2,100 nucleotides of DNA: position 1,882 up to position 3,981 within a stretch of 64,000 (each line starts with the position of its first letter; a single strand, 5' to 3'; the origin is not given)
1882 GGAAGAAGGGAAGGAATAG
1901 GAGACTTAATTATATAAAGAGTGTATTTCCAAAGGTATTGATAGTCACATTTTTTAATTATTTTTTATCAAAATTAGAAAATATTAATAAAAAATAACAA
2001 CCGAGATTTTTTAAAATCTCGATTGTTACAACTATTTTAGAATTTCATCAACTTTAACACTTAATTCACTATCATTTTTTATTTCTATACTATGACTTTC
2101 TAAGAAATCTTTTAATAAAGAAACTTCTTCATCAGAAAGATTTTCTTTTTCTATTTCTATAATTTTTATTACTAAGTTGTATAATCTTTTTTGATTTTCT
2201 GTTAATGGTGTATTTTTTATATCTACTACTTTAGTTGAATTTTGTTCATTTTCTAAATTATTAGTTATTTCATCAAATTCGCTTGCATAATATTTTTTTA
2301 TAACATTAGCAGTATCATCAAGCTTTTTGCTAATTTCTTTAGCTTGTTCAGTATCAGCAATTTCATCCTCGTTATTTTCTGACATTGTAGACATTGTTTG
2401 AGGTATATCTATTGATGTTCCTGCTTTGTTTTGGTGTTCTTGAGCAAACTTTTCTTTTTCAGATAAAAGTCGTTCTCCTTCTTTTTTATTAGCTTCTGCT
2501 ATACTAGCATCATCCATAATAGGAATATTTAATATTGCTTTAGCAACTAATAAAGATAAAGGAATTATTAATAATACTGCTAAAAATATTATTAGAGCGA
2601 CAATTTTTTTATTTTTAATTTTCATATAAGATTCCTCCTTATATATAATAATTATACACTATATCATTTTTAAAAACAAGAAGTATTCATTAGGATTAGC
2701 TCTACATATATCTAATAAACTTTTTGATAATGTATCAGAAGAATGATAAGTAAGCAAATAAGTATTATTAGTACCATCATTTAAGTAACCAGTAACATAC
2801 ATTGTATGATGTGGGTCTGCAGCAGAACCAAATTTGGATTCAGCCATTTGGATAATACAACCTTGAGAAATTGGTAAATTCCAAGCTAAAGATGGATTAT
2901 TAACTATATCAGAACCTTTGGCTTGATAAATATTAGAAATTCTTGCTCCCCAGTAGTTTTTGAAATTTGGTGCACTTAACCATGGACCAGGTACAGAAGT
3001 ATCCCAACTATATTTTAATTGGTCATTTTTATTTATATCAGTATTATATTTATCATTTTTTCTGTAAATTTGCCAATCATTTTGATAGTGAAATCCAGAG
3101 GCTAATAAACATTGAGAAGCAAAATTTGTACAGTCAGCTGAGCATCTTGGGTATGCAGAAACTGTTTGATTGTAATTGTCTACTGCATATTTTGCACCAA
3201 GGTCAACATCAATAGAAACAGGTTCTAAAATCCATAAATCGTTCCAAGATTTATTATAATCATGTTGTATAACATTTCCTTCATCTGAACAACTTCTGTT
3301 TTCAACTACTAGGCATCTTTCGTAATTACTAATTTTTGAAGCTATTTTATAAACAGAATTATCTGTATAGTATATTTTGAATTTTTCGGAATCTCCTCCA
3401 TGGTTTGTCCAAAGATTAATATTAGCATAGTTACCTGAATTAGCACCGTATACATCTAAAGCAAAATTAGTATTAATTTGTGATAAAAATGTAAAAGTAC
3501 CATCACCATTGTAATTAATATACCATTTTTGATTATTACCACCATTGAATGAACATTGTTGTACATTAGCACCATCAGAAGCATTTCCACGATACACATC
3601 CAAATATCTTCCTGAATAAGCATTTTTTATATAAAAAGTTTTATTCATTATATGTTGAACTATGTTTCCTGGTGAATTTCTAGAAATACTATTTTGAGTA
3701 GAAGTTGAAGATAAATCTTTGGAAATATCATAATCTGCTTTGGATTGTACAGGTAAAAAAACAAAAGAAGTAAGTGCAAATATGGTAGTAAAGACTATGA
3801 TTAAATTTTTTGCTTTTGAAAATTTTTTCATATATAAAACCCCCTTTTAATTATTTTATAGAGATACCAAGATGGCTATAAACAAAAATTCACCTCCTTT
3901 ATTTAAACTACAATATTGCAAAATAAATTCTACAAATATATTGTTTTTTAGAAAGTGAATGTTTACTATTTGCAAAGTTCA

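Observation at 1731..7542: Identical 18-bp Spo0A-box-containing motif brackets a 5.8-kb accessory block between spmAB and rlmH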

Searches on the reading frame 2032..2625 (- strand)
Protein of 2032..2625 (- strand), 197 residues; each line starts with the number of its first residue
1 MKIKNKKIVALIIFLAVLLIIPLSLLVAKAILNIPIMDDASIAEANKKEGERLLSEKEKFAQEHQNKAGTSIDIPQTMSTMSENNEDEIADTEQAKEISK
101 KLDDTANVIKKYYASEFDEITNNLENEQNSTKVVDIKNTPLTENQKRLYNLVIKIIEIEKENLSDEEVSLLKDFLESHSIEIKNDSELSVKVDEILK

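Call 8: search_protein_families(library=pfam, proteins=[window:2032-2625:-], max_evalue=0.01)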
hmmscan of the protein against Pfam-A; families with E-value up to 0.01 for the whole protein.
window:2032-2625:- (197 aa): 0 families

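Call 62: search_protein_families(library=ncbifam, proteins=[window:2032-2625:-], max_evalue=0.1)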
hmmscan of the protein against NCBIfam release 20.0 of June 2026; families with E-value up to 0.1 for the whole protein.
window:2032-2625:- (197 aa): 0 families

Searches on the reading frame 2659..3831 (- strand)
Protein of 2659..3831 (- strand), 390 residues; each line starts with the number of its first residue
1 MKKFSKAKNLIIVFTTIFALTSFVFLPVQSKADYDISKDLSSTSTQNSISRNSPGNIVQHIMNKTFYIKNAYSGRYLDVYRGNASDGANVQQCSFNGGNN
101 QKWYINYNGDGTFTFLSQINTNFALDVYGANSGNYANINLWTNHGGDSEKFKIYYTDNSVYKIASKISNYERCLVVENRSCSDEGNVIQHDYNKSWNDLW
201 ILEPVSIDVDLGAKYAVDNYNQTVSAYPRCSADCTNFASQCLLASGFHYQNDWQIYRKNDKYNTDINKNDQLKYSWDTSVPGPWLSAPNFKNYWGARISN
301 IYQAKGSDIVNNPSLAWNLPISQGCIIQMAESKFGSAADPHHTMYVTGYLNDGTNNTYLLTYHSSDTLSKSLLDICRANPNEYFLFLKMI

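Call 8: search_protein_families(library=pfam, proteins=[window:2659-3831:-], max_evalue=0.01)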
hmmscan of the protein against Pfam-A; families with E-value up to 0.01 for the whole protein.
window:2659-3831:- (390 aa): 3 families
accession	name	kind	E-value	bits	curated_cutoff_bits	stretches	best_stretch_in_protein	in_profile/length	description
PF14200.12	RicinB_lectin_2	-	5.3e-26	91.6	25.6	2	63-141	12-89/89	Ricin-type beta-trefoil lectin domain-like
PF12671.13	Amidase_6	-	1e-17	65.2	23.2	1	213-384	8-160/163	Putative amidase domain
PF00652.28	Ricin_B_lectin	-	4.5e-12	46.7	29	2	65-193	2-119/126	Ricin-type beta-trefoil lectin domain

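Call 56: find_related_loci(query=window:2659-3831:-, collection=viral_contigs, flank=8000)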
Query window:2659-3831:- (390 aa) in viral_contigs; peptide patterns used: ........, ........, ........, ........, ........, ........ (x = any residue, [..] = any of these).
7 stretches matched a pattern, but none encodes a relative of the query by tblastn (E <= 1e-3).

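Call 62: search_protein_families(library=ncbifam, proteins=[window:2659-3831:-], max_evalue=0.1)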
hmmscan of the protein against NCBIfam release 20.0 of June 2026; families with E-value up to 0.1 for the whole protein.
window:2659-3831:- (390 aa): 2 families
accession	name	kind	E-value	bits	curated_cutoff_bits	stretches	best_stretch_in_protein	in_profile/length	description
NF035930.1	lectin_2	subfamily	6.7e-05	22.7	100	1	55-103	190-238/238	lectin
NF047400.1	MazE_PemI_antitoxin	equivalog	0.095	12.6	50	0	96-124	18-46/68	type II toxin-antitoxin system PemI/MazE family antitoxin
